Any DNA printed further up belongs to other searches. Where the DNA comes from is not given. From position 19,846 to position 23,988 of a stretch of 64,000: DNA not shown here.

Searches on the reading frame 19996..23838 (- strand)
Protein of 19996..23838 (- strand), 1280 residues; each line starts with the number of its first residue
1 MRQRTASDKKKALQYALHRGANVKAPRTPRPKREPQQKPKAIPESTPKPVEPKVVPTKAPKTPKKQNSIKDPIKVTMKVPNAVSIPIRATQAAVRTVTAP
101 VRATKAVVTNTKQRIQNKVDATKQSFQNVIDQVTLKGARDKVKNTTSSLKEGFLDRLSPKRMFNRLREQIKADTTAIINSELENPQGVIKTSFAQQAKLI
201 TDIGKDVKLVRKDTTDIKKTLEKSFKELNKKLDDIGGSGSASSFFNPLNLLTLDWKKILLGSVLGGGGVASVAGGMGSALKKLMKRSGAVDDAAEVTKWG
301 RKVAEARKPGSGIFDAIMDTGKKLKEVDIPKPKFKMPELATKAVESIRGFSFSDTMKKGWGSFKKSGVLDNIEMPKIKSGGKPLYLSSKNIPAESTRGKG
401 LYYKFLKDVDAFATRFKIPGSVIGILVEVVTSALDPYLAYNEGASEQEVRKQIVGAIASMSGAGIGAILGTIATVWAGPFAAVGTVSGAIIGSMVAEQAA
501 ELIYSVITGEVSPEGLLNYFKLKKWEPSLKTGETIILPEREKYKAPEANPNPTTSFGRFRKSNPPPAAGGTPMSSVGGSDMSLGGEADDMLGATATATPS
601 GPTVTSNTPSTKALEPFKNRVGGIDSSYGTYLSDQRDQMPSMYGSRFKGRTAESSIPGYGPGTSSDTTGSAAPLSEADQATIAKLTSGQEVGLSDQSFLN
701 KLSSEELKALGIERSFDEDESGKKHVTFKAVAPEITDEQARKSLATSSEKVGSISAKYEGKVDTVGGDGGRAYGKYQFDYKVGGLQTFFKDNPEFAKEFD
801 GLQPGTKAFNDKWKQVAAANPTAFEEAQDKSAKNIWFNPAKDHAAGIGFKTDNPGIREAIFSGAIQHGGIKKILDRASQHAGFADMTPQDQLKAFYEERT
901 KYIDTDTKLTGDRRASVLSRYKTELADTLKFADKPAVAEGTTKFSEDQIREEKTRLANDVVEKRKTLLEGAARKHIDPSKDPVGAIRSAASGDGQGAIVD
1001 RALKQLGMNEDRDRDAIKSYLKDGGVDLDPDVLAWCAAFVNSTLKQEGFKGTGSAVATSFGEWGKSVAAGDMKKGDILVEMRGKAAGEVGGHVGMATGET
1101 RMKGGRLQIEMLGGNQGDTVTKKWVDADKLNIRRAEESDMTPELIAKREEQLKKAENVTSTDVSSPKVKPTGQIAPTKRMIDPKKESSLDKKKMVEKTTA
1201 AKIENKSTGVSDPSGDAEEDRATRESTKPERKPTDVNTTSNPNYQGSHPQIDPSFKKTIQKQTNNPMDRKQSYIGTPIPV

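Call 57: search_protein_families(library=phrogs, proteins=[window:19996-23838:-], max_evalue=0.00001)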
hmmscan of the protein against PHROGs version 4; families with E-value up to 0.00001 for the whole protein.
window:19996-23838:- (1280 aa): 2 families
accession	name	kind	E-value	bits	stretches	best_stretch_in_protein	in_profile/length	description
phrog_1259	-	tail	4.4e-33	115.1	1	982-1159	982-1146/1179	baseplate hub subunit and tail lysozyme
phrog_34863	-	unknown function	5.9e-14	52.1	1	740-970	537-777/966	-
